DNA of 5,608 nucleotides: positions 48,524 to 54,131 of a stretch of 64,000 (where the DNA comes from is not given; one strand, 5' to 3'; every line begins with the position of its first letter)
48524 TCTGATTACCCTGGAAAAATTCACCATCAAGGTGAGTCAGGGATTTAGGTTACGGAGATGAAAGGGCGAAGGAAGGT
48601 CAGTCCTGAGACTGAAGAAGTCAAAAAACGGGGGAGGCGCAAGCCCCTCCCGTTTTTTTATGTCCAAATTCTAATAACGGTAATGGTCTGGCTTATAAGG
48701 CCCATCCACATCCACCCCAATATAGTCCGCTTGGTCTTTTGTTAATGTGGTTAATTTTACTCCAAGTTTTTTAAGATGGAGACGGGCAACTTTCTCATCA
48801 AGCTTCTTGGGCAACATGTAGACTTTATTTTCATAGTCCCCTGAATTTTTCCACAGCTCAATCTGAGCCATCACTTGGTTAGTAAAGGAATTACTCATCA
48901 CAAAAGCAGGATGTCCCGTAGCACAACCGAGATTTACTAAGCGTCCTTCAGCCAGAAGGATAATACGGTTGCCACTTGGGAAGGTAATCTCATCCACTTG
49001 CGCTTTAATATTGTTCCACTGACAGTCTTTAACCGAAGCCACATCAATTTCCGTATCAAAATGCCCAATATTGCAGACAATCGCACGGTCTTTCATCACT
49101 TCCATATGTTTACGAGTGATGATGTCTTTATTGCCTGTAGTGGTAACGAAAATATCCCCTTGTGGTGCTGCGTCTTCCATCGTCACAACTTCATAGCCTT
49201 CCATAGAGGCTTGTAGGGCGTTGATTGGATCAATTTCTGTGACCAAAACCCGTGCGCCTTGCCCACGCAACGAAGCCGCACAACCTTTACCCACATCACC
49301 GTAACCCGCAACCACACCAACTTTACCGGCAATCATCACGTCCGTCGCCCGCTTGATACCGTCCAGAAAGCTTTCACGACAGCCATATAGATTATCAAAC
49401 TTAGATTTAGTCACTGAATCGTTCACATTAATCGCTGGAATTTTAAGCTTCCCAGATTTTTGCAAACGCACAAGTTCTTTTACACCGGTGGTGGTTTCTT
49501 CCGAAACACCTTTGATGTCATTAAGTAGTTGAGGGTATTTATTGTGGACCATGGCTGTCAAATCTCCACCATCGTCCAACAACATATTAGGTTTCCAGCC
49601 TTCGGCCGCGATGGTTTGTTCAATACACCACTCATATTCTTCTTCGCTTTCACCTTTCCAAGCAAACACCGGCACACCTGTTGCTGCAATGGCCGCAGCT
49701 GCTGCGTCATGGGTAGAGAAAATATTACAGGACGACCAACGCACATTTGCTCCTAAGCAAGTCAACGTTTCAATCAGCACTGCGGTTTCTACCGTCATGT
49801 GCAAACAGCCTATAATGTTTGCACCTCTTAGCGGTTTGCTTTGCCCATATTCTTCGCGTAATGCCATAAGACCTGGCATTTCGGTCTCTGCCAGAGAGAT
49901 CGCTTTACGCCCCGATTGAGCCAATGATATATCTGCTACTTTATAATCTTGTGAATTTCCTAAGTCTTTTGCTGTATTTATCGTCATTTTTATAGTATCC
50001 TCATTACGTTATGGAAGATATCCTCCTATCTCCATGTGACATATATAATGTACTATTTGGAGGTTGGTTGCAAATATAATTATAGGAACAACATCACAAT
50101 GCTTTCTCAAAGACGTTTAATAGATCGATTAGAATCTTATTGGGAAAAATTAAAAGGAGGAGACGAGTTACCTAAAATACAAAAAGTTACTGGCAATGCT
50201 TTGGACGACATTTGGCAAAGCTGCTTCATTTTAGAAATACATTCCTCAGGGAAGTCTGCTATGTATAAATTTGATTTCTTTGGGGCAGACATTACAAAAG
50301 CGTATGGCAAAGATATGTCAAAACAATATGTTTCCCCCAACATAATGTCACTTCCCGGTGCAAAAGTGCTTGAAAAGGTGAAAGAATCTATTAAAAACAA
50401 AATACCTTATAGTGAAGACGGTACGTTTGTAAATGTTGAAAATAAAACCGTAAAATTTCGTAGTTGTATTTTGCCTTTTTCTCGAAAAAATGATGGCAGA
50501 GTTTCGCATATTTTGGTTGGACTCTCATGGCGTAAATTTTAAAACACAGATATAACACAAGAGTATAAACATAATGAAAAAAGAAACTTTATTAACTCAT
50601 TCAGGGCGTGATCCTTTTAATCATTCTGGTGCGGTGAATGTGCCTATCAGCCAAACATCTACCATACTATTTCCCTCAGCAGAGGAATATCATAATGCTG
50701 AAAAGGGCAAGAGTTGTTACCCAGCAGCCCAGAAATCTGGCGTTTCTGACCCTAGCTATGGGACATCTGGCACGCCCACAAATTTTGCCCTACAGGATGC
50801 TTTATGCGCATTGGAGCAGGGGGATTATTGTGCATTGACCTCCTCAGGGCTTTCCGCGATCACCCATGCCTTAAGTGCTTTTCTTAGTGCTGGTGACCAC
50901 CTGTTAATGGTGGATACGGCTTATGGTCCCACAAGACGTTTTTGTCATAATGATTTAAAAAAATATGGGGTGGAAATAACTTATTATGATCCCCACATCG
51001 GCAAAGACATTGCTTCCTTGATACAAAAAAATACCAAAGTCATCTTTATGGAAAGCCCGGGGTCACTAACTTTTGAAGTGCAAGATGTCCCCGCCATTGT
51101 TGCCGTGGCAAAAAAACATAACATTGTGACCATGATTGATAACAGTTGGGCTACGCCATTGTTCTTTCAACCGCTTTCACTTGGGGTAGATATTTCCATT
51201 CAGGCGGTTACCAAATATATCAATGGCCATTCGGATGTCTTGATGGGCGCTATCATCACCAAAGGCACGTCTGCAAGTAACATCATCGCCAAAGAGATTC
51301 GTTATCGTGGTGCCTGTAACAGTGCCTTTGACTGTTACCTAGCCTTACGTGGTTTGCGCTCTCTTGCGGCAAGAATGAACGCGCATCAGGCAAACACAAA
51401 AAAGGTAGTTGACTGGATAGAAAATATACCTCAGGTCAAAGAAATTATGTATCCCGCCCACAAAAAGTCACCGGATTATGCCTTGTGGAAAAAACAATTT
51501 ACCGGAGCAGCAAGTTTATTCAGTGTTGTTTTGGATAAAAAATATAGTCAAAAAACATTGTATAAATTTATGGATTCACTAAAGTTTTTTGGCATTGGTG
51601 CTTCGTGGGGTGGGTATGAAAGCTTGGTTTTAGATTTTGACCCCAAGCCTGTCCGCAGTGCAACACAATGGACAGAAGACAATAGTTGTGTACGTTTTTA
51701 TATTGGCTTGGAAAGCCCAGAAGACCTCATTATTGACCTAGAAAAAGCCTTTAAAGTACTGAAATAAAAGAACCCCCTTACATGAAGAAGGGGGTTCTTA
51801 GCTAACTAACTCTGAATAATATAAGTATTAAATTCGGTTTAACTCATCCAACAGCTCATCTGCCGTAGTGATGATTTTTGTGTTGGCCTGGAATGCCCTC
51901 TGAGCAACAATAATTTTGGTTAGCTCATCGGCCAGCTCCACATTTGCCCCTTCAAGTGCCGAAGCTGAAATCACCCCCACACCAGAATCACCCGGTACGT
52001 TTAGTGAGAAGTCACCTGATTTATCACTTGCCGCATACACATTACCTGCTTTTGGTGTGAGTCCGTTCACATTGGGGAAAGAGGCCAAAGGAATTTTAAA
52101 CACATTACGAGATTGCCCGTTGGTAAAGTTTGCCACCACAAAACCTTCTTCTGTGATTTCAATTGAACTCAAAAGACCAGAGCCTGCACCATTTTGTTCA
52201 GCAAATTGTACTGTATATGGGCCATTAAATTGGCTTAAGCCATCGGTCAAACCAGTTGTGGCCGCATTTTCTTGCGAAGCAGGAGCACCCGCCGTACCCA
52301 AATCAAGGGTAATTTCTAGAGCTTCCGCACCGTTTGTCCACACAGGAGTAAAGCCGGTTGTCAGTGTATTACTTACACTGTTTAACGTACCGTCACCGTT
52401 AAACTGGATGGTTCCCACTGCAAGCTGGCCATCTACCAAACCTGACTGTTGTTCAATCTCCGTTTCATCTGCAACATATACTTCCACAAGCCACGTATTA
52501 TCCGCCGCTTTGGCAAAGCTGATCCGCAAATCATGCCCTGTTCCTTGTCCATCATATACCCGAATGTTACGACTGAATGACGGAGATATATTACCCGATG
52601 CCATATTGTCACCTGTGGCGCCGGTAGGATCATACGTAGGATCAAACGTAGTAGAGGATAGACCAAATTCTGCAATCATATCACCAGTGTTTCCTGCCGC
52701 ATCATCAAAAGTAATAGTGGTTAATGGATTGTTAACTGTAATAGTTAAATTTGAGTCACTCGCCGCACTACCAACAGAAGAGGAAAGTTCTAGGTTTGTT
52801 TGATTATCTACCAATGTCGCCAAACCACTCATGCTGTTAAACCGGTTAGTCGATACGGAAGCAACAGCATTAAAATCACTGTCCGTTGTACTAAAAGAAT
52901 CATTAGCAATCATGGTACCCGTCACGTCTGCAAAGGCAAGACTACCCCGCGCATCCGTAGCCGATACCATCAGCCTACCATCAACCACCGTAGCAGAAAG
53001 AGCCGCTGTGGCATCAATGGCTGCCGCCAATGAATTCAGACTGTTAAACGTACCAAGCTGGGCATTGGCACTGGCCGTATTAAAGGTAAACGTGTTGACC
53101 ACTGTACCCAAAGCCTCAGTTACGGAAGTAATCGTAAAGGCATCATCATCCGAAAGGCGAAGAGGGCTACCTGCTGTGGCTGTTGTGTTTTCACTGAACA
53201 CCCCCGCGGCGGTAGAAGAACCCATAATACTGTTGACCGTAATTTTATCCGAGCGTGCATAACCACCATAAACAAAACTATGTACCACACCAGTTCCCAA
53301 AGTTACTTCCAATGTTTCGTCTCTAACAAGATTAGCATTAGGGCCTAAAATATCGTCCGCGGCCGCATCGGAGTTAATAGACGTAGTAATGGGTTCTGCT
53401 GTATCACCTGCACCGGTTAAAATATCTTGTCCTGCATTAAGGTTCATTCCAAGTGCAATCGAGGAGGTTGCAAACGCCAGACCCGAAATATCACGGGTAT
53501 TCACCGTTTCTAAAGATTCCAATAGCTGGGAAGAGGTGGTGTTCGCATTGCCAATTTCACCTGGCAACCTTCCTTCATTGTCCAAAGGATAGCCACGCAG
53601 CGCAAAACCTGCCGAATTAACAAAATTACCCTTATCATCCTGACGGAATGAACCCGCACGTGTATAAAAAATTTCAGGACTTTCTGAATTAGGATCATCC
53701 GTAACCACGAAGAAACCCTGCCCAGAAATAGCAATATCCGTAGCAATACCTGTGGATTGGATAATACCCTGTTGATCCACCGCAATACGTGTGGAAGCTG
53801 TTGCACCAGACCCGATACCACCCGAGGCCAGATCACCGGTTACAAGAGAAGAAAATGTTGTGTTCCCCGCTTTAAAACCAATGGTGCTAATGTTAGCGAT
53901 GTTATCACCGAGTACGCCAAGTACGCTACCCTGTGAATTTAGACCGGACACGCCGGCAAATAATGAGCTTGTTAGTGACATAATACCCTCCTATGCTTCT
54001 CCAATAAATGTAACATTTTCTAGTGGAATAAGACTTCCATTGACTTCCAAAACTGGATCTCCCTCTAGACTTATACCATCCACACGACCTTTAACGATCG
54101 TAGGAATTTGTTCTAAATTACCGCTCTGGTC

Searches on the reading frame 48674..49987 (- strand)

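Call 28: search_protein_families(library=pfam, proteins=[window:48674-49987:-], max_evalue=0.001)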
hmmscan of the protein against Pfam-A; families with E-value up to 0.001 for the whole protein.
window:48674-49987:- (438 aa): 5 families
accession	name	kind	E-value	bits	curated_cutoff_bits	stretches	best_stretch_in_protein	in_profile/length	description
PF05221.23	AdoHcyase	-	6.2e-137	456.1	25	2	14-149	1-138/299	S-adenosyl-L-homocysteine hydrolase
PF00670.27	AdoHcyase_NAD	-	9.8e-82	273.3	27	1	199-358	1-162/162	S-adenosyl-L-homocysteine hydrolase, NAD binding domain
PF02826.25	2-Hacid_dh_C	-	9e-08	32.1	25.1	1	219-308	34-127/178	D-isomer specific 2-hydroxyacid dehydrogenase, NAD binding domain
PF07991.19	KARI_N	-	6.2e-05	23.1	20.6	1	220-284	3-68/165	Acetohydroxy acid isomeroreductase, NADPH-binding domain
PF02254.24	TrkA_N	-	0.00085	20.1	23.8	0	225-269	2-46/116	TrkA-N domain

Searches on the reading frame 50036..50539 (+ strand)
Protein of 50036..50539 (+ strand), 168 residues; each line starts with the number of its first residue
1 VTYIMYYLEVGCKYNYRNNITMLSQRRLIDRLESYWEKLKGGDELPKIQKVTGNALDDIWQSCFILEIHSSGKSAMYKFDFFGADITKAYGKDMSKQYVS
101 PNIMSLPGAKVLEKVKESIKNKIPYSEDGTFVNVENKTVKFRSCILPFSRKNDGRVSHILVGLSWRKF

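Call 28: search_protein_families(library=pfam, proteins=[window:50036-50539:+], max_evalue=0.001)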
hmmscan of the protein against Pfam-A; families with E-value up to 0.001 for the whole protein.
window:50036-50539:+ (168 aa): 1 family
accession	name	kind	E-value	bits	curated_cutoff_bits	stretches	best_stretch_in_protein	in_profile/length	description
PF07310.19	PAS_5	-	8e-07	29.4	22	1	31-154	8-128/137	PAS domain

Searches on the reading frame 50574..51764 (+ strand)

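Call 28: search_protein_families(library=pfam, proteins=[window:50574-51764:+], max_evalue=0.001)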
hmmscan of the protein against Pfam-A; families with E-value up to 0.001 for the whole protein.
window:50574-51764:+ (397 aa): 2 families
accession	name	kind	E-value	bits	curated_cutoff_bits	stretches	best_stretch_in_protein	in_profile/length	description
PF01053.26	Cys_Met_Meta_PP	-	2.3e-106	356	27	1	4-394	1-381/381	Cys/Met metabolism PLP-dependent enzyme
PF00266.25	Aminotran_5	-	0.00019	21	21.5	1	89-191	70-177/371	Aminotransferase class-V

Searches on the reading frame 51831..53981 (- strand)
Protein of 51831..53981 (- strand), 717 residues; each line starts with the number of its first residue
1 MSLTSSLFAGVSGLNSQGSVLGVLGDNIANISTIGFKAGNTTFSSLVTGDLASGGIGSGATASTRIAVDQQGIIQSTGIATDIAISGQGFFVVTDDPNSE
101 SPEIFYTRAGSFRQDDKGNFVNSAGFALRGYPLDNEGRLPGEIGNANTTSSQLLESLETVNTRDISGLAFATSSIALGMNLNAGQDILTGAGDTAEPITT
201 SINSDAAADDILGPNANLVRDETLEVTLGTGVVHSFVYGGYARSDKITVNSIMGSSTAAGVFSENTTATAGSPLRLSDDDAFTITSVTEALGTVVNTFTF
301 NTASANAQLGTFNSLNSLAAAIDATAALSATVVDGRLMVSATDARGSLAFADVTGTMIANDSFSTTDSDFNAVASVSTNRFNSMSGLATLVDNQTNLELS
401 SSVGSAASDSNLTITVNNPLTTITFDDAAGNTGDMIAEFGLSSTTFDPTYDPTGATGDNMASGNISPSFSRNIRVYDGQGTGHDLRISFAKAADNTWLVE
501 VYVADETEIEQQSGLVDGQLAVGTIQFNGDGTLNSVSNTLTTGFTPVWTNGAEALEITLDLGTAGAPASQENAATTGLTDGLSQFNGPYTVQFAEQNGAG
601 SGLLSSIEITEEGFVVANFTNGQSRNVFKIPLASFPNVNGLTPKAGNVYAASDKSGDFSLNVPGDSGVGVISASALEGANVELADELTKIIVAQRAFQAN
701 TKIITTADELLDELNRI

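Call 29: search_protein_families(library=pfam, proteins=[window:51831-53981:-], max_evalue=0.001)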
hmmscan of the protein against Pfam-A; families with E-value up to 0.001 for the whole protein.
window:51831-53981:- (717 aa): 4 families
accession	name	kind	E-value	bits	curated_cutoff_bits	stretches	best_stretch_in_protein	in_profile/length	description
PF06429.18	Flg_bbr_C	-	4e-16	58.7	23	1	674-717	3-46/46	Flagellar basal body rod FlgEFG protein C-terminal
PF07559.19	FlgE_D2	-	1.1e-15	58.8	22.7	1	468-598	21-141/142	Flagellar basal body protein FlaE D2 domain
PF22692.1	LlgE_F_G_D1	-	7.9e-10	39.2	27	1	84-130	1-43/64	Flagellar hook protein FlgE/F/G D1 domain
PF00460.25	Flg_bb_rod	-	0.00073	19.9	20.7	0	10-37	4-31/31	Flagella basal body rod protein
